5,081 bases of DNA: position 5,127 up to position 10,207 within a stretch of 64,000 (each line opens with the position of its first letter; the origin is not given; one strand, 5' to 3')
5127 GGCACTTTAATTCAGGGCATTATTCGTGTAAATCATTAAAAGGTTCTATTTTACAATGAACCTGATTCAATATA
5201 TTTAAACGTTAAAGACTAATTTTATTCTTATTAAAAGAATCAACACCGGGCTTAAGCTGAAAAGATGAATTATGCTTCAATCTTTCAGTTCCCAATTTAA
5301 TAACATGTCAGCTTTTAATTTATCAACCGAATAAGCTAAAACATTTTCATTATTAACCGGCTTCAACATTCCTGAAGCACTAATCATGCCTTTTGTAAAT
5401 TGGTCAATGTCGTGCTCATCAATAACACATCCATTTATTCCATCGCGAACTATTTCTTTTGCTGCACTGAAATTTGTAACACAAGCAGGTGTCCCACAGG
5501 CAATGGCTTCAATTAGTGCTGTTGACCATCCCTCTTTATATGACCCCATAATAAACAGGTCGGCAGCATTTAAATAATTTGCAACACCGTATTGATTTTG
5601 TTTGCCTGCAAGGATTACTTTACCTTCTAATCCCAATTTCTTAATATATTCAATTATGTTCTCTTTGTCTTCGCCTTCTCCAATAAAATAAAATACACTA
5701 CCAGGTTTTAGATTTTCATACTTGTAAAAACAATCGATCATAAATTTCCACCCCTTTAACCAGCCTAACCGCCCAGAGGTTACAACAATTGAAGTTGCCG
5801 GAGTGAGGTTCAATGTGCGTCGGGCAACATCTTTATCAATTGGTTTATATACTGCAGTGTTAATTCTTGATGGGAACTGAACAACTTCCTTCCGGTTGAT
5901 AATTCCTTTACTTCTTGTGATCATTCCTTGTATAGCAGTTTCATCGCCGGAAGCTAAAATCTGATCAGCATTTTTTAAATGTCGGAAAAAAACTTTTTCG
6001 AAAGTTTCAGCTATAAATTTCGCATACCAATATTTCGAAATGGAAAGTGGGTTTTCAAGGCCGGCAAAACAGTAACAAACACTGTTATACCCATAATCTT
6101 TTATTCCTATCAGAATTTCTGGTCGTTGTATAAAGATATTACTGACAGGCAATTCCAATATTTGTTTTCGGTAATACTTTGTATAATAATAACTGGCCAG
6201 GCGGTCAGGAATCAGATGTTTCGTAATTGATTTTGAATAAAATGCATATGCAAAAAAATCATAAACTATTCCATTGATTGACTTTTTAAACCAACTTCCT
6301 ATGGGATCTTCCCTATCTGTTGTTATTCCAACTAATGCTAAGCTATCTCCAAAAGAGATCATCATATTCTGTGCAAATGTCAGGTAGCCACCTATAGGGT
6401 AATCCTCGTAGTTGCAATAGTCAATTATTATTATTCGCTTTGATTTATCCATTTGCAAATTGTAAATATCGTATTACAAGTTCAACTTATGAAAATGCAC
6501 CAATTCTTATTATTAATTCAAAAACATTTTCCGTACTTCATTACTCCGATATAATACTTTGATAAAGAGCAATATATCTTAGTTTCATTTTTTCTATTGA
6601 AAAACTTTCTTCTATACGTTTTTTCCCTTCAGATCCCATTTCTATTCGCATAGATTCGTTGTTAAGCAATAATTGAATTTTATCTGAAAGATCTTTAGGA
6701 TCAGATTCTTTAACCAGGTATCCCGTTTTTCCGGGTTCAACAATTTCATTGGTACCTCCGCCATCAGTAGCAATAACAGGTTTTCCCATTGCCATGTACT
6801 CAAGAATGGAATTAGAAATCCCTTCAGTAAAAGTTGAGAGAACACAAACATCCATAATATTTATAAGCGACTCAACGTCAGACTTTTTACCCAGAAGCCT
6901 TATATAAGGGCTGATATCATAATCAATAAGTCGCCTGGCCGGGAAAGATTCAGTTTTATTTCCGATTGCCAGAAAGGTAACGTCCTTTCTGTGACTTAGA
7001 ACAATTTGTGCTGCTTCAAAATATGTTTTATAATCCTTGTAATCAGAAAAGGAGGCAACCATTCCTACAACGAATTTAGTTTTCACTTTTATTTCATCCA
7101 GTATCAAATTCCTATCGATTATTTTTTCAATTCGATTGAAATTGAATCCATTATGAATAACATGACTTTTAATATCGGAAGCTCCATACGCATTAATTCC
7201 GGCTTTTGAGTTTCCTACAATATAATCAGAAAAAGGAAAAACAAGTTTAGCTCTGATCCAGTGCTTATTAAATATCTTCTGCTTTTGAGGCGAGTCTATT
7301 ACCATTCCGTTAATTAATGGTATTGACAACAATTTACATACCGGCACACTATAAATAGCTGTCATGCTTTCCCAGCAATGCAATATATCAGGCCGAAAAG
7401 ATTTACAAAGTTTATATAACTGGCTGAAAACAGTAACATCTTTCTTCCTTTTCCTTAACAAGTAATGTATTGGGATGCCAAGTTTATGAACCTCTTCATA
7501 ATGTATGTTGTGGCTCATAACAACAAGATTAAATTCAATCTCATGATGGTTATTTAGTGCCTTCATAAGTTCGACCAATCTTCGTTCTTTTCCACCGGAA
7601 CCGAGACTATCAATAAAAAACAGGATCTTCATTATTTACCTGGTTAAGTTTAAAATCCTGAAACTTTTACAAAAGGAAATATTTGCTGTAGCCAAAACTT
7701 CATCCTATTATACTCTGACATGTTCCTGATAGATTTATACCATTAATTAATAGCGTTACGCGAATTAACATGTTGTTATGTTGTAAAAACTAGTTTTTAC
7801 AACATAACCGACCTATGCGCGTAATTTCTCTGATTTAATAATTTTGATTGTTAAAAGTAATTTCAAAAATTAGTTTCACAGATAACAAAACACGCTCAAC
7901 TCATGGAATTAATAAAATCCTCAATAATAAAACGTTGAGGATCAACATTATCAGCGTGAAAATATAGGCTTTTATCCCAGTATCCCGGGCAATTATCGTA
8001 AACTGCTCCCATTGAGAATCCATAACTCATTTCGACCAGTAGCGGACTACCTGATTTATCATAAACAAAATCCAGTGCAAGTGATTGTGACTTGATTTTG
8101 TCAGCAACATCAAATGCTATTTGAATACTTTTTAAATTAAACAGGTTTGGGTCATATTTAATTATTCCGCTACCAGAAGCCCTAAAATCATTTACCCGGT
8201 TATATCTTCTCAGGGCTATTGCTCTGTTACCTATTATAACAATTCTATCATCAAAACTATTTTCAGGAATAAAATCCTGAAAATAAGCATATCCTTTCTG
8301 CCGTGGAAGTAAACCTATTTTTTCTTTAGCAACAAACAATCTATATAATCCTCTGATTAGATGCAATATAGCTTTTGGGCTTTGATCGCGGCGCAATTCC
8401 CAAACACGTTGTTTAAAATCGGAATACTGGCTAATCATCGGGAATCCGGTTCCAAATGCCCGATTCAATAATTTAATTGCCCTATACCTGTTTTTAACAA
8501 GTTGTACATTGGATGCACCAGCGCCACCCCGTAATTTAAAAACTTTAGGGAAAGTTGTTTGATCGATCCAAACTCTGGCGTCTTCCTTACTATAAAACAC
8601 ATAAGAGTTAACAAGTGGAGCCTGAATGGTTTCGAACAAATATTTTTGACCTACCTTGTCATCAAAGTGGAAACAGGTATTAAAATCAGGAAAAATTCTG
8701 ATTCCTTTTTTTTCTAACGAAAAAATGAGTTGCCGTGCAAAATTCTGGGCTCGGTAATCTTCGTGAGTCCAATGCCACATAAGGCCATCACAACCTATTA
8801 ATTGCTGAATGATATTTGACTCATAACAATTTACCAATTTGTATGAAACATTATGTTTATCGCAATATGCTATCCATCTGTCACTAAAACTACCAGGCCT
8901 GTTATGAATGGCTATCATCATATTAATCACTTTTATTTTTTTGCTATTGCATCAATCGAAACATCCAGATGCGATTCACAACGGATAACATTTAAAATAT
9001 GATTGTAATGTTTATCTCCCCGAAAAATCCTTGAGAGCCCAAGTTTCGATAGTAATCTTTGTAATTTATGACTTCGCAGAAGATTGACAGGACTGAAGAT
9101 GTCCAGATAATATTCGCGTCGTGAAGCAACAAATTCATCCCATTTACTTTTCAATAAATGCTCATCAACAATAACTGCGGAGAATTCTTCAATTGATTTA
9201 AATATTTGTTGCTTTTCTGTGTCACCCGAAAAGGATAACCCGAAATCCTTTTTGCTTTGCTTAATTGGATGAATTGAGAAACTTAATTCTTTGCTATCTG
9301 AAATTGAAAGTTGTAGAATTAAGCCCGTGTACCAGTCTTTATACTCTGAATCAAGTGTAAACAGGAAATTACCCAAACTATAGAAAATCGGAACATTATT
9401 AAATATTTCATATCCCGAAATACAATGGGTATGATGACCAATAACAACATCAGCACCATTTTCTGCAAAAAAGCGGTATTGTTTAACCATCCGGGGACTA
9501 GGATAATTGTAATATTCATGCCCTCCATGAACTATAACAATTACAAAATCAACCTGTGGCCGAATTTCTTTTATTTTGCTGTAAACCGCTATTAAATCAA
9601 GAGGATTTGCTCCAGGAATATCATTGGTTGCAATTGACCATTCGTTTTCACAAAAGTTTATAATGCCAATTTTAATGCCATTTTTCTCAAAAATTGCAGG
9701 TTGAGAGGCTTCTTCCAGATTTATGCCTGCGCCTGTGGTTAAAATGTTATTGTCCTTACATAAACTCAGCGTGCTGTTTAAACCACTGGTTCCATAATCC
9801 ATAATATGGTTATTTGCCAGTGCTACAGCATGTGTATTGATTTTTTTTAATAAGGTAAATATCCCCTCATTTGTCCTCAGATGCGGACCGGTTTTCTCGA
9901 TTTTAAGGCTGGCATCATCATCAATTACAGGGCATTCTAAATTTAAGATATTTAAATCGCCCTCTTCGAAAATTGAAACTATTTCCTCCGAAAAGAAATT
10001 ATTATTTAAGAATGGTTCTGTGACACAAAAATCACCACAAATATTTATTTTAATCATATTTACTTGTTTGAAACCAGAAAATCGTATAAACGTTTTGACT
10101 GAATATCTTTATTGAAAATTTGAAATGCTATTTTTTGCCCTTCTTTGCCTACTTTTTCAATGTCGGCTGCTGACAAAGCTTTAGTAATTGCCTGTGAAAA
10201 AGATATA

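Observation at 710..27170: A 21-gene, single-strand glycan locus combining parts of different export routes, with no flippase or initiating transferase in view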

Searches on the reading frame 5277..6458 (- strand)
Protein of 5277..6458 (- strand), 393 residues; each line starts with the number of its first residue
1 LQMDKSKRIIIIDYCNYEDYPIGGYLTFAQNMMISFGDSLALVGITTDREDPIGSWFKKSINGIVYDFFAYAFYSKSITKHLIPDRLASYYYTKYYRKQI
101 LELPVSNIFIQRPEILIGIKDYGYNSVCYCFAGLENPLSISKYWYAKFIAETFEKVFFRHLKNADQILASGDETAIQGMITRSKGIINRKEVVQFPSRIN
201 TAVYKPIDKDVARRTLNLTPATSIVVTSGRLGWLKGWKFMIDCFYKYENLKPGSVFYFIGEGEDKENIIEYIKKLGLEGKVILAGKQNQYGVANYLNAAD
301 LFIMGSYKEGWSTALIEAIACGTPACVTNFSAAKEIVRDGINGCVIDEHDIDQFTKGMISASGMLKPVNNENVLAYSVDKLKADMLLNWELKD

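Call 5: search_protein_families(library=pfam, proteins=[window:5277-6458:-], max_evalue=0.01)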
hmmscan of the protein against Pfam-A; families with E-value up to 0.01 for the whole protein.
window:5277-6458:- (393 aa): 3 families
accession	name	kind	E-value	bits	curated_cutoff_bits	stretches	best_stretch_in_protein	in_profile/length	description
PF00534.26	Glycos_transf_1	-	1.1e-29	103.6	26.4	1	212-360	5-154/172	Glycosyl transferases group 1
PF13692.12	Glyco_trans_1_4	-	9.8e-24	84.7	27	1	224-359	3-137/142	Glycosyl transferases group 1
PF20706.3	GT4-conflict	-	6.2e-05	22.6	26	1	288-340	271-323/385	Family 4 Glycosyltransferase in conflict systems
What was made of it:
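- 5277..6458 (-): GT4 glycosyltransferase (393 aa). Glycos_transf_1 at 1.1e-29 (call 5).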

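Call 65: search_protein_families(library=ncbifam, proteins=[window:5277-6458:-], max_evalue=0.0001)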
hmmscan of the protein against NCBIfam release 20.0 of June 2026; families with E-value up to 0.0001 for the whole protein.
window:5277-6458:- (393 aa): 30 families (the best 25 are shown)
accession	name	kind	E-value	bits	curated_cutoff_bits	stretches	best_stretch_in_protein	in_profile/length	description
TIGR03999.1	thiol_BshA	equivalog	4.6e-20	71.9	273.7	1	189-359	166-333/375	N-acetyl-alpha-D-glucosaminyl L-malate synthase BshA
NF041876.1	EPS_EpsE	equivalog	2.2e-18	66.7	400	1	220-359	208-356/389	exopolysaccharide biosynthesis GT4 family glycosyltransferase EpsE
NF047684.1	TeichurnBiosyTuaC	equivalog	1.2e-17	64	550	1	151-355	152-345/391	teichuronic acid biosynthesis protein TuaC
TIGR03088.1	stp2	hypoth_equivalog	1.5e-17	63.8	409.05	1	190-358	160-332/374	TIGR03088 family PEP-CTERM/XrtA system glycosyltransferase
TIGR03449.1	mycothiol_MshA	equivalog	4e-17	62.2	462.5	1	162-357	163-362/406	D-inositol-3-phosphate glycosyltransferase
NF050063.1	ProtGlycPglJ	equivalog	2e-14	53.6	500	1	145-360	124-328/363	N-acetylgalactosamine-N,N'-diacetylbacillosaminyl-diphospho-undecaprenol 4-alpha-N-acetylgalactosaminyltransferase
TIGR04157.1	glyco_rSAM_CFB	subfamily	6.8e-14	51.7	400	1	201-353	206-355/406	TIGR04157 family glycosyltransferase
NF007396.0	PRK09922.1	equivalog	1.7e-13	50.2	385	1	203-363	163-325/361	lipopolysaccharide 1,6-galactosyltransferase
NF047880.1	glyco_SdgA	exception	5.8e-11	41.6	800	1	231-359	324-451/488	serine-aspartate repeat adhesin O-glycosyltransferase SdgA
NF011726.0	PRK15179.1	equivalog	1.1e-09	37.2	733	1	224-351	519-644/694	Vi polysaccharide biosynthesis protein TviE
TIGR04047.1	MSMEG_0565_glyc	hypoth_equivalog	1.3e-09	37.6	259.85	1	268-361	245-338/373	MSMEG_0565 family glycosyltransferase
NF049988.1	MGlcDAGSynMgs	equivalog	2.3e-09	37.1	400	1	208-348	199-339/398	alpha-monoglucosyldiacylglycerol synthase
NF012028.0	PRK15484.1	subfamily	7.2e-09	35.2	618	1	190-348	161-327/380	lipopolysaccharide N-acetylglucosaminyltransferase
NF047881.1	glyco_SdgB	exception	2.7e-08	32.9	800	1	235-356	334-454/496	serine-aspartate repeat adhesin O-glycosyltransferase SdgB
NF007640.0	PRK10307.1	subfamily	4.5e-08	32.4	276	1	145-387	156-397/411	WcaI family glycosyltransferase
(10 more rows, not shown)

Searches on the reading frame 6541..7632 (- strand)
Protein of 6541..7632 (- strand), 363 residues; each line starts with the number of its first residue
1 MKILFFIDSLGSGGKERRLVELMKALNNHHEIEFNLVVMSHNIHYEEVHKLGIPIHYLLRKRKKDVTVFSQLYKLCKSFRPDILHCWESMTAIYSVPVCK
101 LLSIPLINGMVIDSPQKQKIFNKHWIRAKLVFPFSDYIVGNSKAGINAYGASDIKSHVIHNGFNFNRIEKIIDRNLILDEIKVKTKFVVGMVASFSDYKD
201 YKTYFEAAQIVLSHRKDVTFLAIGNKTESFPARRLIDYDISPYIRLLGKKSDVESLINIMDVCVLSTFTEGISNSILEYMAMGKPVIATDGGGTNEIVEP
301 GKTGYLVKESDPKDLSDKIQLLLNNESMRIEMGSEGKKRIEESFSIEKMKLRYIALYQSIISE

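Call 5: search_protein_families(library=pfam, proteins=[window:6541-7632:-], max_evalue=0.01)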
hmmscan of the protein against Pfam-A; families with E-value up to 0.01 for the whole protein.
window:6541-7632:- (363 aa): 5 families
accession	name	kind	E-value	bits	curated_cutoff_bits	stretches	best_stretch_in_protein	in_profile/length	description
PF00534.26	Glycos_transf_1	-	1.6e-30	106.4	26.4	1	182-339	11-172/172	Glycosyl transferases group 1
PF13692.12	Glyco_trans_1_4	-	1.9e-28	99.9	27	1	187-325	2-142/142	Glycosyl transferases group 1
PF13439.12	Glyco_transf_4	-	1.4e-10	41.9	28.5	1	13-166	2-169/170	Glycosyltransferase Family 4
PF13524.12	Glyco_trans_1_2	-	2.4e-06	28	25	1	272-347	63-136/144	Glycosyl transferase-like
PF13477.12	Glyco_trans_4_2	-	0.0015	19.2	23.4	1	47-122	39-122/139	Glycosyl transferase 4-like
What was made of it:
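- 6541..7632 (-): GT4 glycosyltransferase (363 aa). Glycos_transf_1 at 1.6e-30 and Glyco_transf_4 at 1.4e-10 (call 5).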

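Call 65: search_protein_families(library=ncbifam, proteins=[window:6541-7632:-], max_evalue=0.0001)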
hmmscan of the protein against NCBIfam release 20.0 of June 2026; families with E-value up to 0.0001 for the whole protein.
window:6541-7632:- (363 aa): 29 families (the best 25 are shown)
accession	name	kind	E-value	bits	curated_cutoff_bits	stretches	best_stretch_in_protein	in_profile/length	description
TIGR03088.1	stp2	hypoth_equivalog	3.9e-48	164.4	409.05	1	3-360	4-373/374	TIGR03088 family PEP-CTERM/XrtA system glycosyltransferase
TIGR03999.1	thiol_BshA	equivalog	3.6e-24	85.4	273.7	1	156-361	169-374/375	N-acetyl-alpha-D-glucosaminyl L-malate synthase BshA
TIGR04063.1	stp3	hypoth_equivalog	1.4e-21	76.8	442.05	1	145-361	171-396/397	TIGR04063 family PEP-CTERM/XrtA system glycosyltransferase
NF041876.1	EPS_EpsE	equivalog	1.5e-21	77.1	400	1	193-347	221-383/389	exopolysaccharide biosynthesis GT4 family glycosyltransferase EpsE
NF050063.1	ProtGlycPglJ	equivalog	9.4e-21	74.4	500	2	119-350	131-359/363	N-acetylgalactosamine-N,N'-diacetylbacillosaminyl-diphospho-undecaprenol 4-alpha-N-acetylgalactosaminyltransferase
NF038229.1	Glyco4_Geo_Pelo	equivalog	3.3e-19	69.1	400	1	181-361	156-337/338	GPMC system family 4 glycosyltransferase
NF050056.1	ProtGlycPglH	equivalog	3.1e-18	66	600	1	1-359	1-352/354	GalNAc-alpha-(1->4)-GalNAc-alpha-(1->3)-diNAcBac-PP-undecaprenol alpha-1,4-N-acetyl-D-galactosaminyltransferase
TIGR04157.1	glyco_rSAM_CFB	subfamily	9.7e-16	57.7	400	1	116-357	151-406/406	TIGR04157 family glycosyltransferase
NF038011.1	PelF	equivalog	1.1e-15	57.7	100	1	148-357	274-489/489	GT4 family glycosyltransferase PelF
NF047880.1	glyco_SdgA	exception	4.7e-15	55.1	800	1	146-349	283-479/488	serine-aspartate repeat adhesin O-glycosyltransferase SdgA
TIGR02149.1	glgA_Coryne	subfamily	9.3e-15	54.6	302.4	1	156-361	171-391/391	glycogen synthase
NF046085.1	XrtY_assoc_Gly1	equivalog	4.6e-13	48.8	400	1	236-362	259-386/387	XrtY-associated glycosyltransferase XYAG1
NF041139.1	TreT_Thcocales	equivalog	8.2e-12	44.6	775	1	237-359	290-411/412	trehalose synthase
NF011726.0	PRK15179.1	equivalog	8.6e-12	44.2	733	1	76-358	396-692/694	Vi polysaccharide biosynthesis protein TviE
TIGR03449.1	mycothiol_MshA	equivalog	2.7e-11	43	462.5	1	239-361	281-404/406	D-inositol-3-phosphate glycosyltransferase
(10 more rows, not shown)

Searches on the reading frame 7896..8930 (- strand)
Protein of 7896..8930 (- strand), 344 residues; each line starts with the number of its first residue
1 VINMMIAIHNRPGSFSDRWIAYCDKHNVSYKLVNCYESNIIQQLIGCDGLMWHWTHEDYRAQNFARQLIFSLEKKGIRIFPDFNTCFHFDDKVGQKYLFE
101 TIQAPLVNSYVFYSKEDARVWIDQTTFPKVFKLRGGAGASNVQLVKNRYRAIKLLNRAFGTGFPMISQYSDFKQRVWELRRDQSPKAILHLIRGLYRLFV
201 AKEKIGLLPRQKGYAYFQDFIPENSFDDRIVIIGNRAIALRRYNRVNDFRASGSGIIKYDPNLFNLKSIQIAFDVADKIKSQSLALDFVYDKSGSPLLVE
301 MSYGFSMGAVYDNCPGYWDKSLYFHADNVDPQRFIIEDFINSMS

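Call 5: search_protein_families(library=pfam, proteins=[window:7896-8930:-], max_evalue=0.01)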
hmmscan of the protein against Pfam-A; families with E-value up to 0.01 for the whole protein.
window:7896-8930:- (344 aa): 1 family
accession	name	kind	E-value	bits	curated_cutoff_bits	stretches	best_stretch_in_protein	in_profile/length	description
PF18299.6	R2K_2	-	0.0043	17.4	26.2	0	234-311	74-137/147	ATP-grasp domain, R2K clade family 2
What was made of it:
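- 7896..8930 (-): ATP-grasp-like ligase (RimK-like, weak), paired with the CapA-like gene (2-bp gap). R2K_2 at 4e-3 (call 5).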

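Call 26: search_protein_families(library=pfam, proteins=[window:7896-8930:-], max_evalue=10)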
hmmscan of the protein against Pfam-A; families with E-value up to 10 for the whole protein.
window:7896-8930:- (344 aa): 1 family
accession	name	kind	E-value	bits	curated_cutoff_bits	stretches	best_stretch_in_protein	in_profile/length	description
PF18299.6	R2K_2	-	0.0043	17.4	26.2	1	234-311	74-137/147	ATP-grasp domain, R2K clade family 2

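Call 65: search_protein_families(library=ncbifam, proteins=[window:7896-8930:-], max_evalue=0.0001)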
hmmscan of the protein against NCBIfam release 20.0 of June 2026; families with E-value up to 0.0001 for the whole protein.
window:7896-8930:- (344 aa): 2 families
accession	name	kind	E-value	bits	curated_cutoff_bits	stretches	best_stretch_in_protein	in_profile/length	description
TIGR00768.1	rimK_fam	subfamily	1.3e-10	41.2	143.4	0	67-156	63-152/276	RimK family alpha-L-glutamate ligase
TIGR02144.1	LysX_arch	equivalog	9.4e-08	31.5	275.6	0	65-155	61-151/281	lysine biosynthesis protein LysX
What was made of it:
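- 7896..8930 (-): RimK family at 1.3e-10, below cut-off (call 65).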

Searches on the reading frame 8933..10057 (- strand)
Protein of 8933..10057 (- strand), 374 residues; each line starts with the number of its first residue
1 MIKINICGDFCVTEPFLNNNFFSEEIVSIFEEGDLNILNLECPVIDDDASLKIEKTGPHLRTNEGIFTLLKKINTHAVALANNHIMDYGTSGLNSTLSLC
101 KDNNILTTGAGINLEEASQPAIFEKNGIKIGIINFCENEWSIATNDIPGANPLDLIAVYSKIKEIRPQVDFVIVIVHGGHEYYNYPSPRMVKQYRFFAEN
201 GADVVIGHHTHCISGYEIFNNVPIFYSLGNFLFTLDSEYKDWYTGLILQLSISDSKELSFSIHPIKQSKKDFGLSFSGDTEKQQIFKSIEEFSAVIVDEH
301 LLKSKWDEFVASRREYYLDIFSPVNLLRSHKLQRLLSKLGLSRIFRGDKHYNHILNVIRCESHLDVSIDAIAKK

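Call 5: search_protein_families(library=pfam, proteins=[window:8933-10057:-], max_evalue=0.01)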
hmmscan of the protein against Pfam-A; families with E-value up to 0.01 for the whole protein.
window:8933-10057:- (374 aa): 1 family
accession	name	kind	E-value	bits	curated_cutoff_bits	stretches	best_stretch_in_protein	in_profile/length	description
PF09587.15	PGA_cap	-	2.7e-56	191.3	27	1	22-233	29-253/255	Bacterial capsule synthesis protein PGA_cap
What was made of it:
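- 8933..10057 (-): CapA-like (PGA_cap, metallophosphatase-type) tailoring protein. PF09587 at 2.7e-56 (call 5).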

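Call 65: search_protein_families(library=ncbifam, proteins=[window:8933-10057:-], max_evalue=0.0001)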
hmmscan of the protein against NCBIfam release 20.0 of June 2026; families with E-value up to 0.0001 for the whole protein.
window:8933-10057:- (374 aa): 1 family
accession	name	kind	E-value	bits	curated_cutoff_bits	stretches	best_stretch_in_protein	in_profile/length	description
NF038314.1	epimerase_MslH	equivalog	3.3e-18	65.3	700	2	150-233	232-317/439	lasso peptide C-terminal Trp epimerase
